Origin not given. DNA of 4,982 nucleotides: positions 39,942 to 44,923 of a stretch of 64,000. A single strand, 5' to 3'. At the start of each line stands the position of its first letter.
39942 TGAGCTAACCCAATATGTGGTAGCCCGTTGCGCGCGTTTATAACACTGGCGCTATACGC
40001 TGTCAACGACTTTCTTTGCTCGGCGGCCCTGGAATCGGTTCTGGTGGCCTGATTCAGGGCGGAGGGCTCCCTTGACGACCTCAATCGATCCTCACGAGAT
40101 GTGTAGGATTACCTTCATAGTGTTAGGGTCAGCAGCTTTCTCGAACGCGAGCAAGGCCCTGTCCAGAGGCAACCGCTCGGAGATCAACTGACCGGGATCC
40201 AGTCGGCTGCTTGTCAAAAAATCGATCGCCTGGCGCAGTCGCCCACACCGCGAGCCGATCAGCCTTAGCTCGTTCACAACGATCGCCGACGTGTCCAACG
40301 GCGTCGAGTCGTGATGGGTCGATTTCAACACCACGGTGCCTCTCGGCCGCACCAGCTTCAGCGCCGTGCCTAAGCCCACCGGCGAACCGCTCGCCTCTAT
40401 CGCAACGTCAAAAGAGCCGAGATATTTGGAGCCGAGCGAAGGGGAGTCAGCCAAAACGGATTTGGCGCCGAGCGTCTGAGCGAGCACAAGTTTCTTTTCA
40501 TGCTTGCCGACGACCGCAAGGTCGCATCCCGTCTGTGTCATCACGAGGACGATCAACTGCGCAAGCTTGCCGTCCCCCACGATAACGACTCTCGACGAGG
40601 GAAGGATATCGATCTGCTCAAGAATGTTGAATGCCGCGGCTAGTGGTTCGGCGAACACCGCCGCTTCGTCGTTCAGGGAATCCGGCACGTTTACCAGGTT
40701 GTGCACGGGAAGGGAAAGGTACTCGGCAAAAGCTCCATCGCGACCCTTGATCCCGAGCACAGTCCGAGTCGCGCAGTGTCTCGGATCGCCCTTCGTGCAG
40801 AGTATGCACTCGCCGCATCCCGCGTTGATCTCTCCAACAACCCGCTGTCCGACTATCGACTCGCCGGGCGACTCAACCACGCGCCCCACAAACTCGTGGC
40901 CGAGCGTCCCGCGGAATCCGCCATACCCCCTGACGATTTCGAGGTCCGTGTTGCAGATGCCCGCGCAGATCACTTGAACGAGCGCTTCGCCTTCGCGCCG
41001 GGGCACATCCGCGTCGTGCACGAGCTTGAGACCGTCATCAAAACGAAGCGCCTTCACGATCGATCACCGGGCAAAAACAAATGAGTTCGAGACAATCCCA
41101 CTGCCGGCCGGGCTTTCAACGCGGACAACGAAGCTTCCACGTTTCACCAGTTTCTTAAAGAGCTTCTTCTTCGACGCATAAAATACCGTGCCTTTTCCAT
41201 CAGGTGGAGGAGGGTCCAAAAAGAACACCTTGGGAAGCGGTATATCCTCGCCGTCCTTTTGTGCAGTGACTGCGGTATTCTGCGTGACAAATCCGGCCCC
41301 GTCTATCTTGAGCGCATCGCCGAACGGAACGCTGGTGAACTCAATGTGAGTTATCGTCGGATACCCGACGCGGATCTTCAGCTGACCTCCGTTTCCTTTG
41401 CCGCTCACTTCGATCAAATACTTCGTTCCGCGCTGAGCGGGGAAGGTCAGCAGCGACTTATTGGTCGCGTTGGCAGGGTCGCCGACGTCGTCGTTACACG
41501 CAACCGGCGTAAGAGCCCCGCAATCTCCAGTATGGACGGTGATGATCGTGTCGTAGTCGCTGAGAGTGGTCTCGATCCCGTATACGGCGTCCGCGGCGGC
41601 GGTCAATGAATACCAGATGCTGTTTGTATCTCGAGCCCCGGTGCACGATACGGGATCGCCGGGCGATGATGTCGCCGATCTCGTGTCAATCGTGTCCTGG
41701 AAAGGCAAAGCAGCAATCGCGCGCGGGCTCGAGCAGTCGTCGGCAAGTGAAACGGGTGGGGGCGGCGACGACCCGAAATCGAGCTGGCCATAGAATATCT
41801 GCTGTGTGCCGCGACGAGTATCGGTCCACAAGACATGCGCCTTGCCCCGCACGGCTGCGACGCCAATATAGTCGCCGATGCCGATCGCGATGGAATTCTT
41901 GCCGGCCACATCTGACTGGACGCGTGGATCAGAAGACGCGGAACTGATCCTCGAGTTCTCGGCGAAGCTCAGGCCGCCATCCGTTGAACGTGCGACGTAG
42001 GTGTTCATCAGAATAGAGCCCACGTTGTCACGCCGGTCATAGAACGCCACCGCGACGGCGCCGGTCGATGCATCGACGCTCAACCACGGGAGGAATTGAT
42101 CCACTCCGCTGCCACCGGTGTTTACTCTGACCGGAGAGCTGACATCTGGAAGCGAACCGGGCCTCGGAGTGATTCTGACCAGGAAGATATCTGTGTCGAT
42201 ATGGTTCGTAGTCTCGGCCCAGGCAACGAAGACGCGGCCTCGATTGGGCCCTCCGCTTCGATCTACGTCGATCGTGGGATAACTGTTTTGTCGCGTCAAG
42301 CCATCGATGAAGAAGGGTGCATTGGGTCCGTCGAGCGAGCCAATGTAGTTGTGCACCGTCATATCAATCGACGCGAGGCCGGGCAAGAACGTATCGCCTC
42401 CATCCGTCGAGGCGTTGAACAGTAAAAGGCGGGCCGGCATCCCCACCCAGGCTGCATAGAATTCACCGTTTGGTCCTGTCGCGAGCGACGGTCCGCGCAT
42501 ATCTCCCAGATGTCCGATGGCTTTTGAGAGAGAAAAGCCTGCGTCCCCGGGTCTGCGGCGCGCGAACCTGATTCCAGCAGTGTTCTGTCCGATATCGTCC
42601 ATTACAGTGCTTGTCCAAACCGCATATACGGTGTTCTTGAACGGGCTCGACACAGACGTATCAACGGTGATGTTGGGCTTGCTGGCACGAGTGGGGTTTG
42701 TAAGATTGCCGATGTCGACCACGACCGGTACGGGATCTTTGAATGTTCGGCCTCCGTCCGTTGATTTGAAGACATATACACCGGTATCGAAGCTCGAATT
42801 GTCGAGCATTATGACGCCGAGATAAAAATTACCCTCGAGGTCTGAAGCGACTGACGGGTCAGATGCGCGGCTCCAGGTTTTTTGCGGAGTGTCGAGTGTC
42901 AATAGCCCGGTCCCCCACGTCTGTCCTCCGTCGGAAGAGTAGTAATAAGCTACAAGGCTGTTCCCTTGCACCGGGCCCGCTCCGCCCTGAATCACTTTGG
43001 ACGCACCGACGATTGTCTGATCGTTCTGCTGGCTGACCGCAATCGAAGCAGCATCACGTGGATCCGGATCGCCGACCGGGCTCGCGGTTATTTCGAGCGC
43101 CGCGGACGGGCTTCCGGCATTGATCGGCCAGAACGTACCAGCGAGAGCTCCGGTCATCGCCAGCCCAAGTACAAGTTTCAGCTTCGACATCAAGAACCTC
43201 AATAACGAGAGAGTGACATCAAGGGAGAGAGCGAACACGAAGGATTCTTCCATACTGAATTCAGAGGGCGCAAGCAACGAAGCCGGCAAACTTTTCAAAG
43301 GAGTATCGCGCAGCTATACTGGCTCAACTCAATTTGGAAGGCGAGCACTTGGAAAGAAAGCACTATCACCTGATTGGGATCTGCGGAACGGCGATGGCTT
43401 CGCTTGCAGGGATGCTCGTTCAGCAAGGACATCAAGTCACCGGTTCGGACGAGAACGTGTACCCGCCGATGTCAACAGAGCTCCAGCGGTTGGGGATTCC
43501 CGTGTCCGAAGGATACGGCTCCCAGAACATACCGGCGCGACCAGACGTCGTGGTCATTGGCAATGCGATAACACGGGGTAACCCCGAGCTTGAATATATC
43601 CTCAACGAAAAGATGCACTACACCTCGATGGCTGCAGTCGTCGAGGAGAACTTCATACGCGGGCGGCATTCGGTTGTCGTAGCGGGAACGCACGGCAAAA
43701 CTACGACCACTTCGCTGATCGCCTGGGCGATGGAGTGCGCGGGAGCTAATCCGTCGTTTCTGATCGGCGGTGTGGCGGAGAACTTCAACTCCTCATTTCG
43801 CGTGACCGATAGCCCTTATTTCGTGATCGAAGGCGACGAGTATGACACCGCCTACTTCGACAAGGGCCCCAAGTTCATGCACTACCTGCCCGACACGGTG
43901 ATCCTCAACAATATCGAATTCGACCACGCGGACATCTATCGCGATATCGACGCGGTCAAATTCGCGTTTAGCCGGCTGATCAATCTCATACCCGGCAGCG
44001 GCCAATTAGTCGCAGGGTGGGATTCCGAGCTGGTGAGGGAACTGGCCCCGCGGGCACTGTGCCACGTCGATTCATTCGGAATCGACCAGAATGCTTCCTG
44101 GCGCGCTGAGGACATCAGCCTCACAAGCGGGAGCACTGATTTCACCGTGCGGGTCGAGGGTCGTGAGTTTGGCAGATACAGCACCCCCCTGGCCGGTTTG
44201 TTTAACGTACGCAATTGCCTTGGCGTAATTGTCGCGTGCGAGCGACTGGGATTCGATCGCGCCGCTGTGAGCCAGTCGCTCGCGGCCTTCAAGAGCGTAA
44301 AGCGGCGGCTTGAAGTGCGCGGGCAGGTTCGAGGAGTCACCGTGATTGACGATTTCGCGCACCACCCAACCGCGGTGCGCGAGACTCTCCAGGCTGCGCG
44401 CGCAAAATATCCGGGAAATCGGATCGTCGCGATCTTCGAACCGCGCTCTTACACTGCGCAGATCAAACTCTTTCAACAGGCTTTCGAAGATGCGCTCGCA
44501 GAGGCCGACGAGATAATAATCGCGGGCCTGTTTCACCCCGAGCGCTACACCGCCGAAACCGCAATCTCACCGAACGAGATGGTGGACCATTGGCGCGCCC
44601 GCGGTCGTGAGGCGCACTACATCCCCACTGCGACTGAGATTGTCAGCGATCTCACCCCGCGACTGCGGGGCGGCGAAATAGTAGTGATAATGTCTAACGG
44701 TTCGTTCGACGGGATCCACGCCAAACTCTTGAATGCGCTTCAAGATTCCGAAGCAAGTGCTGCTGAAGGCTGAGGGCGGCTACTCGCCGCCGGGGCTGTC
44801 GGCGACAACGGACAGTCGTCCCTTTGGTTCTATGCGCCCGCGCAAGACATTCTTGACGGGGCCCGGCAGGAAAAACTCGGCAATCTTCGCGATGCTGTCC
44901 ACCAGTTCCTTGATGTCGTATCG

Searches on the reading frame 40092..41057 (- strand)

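Call 40: search_protein_families(library=pfam, proteins=[window:40092-41057:-], max_evalue=0.00001)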
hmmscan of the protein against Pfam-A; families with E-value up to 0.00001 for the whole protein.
window:40092-41057:- (321 aa): 3 families
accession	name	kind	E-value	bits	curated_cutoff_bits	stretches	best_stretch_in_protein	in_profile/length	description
PF08240.17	ADH_N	-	1.1e-20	74.3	23.5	1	22-126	2-104/104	Alcohol dehydrogenase GroES-like domain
PF00107.32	ADH_zinc_N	-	1.4e-12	48.1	31.8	1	169-281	6-127/129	Zinc-binding dehydrogenase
PF16912.11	Glu_dehyd_C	-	7.4e-08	32.6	34.9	1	154-319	31-210/211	Glucose dehydrogenase C-terminus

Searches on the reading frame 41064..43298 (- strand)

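Call 40: search_protein_families(library=pfam, proteins=[window:41064-43298:-], max_evalue=0.00001)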
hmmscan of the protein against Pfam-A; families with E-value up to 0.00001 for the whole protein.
window:41064-43298:- (744 aa): 1 family
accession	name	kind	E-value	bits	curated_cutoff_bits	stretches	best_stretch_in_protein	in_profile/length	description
PF24316.1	Tli3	-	5.7e-06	27.1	27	0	90-130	59-97/129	T6SS Tli3 immunity protein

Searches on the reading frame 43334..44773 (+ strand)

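Call 40: search_protein_families(library=pfam, proteins=[window:43334-44773:+], max_evalue=0.00001)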
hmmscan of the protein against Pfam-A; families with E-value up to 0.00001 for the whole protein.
window:43334-44773:+ (479 aa): 3 families
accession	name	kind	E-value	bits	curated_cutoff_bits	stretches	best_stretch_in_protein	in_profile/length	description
PF08245.18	Mur_ligase_M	-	3.4e-22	79.8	24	1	116-301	1-199/200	Mur ligase middle domain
PF02875.26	Mur_ligase_C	-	3.6e-19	70.3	28.4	1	324-456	1-127/127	Mur ligase, glutamate ligase domain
PF01225.30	Mur_ligase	-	1.3e-17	64.3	21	1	10-105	1-89/95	Mur ligase family, catalytic domain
